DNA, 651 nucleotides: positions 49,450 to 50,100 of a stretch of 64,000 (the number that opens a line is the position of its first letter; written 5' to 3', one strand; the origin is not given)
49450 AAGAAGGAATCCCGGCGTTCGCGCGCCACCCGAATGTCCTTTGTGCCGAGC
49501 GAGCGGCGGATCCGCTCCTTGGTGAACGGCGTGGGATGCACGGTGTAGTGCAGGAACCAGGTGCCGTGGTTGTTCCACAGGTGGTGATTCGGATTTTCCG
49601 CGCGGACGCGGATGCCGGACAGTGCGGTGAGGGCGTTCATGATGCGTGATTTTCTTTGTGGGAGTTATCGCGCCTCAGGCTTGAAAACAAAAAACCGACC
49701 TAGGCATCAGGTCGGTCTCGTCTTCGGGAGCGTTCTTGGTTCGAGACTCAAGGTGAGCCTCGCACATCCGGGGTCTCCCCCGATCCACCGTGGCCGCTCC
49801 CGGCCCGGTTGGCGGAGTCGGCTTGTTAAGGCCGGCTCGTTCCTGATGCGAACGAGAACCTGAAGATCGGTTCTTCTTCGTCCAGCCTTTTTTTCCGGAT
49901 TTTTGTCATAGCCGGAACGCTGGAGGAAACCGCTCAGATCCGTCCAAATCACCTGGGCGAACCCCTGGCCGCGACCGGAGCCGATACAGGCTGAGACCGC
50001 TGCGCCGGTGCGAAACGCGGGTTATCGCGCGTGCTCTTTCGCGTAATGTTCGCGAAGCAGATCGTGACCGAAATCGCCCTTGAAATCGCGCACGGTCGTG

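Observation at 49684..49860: SAM-I/IV-type riboswitch with complete terminator/antiterminator, upstream of an orphan gene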

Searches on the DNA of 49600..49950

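Call 4: search_rna_families(source=window, start=49600, end=49950, threshold=evalue, max_evalue=10, show_alignments=6)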
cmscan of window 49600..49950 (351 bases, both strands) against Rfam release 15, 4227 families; matches with E-value up to 10: 4.
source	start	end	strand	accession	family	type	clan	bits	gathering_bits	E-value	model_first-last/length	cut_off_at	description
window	49726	49854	-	RF01725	SAM-I-IV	Cis-reg; riboswitch;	CL00012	32.9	41.1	0.0011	1-99/99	no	SAM-I/IV (S-adenosyl methionine) riboswitch aptamer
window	49832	49923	-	RF01866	ceN33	Gene; snRNA; snoRNA; CD-box;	-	15.9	75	0.87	1-118/118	no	C. elegans snoRNA ceN33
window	49815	49869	-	RF03163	c4-a1b1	Gene; antisense;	CL00128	13.7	46.7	0.62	1-53/53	no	a1, b1 targets of C4 antisense RNA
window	49835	49916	-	RF01121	sR38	Gene; snRNA; snoRNA; CD-box;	-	10.3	50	5.4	1-59/59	no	Small nucleolar RNA sR38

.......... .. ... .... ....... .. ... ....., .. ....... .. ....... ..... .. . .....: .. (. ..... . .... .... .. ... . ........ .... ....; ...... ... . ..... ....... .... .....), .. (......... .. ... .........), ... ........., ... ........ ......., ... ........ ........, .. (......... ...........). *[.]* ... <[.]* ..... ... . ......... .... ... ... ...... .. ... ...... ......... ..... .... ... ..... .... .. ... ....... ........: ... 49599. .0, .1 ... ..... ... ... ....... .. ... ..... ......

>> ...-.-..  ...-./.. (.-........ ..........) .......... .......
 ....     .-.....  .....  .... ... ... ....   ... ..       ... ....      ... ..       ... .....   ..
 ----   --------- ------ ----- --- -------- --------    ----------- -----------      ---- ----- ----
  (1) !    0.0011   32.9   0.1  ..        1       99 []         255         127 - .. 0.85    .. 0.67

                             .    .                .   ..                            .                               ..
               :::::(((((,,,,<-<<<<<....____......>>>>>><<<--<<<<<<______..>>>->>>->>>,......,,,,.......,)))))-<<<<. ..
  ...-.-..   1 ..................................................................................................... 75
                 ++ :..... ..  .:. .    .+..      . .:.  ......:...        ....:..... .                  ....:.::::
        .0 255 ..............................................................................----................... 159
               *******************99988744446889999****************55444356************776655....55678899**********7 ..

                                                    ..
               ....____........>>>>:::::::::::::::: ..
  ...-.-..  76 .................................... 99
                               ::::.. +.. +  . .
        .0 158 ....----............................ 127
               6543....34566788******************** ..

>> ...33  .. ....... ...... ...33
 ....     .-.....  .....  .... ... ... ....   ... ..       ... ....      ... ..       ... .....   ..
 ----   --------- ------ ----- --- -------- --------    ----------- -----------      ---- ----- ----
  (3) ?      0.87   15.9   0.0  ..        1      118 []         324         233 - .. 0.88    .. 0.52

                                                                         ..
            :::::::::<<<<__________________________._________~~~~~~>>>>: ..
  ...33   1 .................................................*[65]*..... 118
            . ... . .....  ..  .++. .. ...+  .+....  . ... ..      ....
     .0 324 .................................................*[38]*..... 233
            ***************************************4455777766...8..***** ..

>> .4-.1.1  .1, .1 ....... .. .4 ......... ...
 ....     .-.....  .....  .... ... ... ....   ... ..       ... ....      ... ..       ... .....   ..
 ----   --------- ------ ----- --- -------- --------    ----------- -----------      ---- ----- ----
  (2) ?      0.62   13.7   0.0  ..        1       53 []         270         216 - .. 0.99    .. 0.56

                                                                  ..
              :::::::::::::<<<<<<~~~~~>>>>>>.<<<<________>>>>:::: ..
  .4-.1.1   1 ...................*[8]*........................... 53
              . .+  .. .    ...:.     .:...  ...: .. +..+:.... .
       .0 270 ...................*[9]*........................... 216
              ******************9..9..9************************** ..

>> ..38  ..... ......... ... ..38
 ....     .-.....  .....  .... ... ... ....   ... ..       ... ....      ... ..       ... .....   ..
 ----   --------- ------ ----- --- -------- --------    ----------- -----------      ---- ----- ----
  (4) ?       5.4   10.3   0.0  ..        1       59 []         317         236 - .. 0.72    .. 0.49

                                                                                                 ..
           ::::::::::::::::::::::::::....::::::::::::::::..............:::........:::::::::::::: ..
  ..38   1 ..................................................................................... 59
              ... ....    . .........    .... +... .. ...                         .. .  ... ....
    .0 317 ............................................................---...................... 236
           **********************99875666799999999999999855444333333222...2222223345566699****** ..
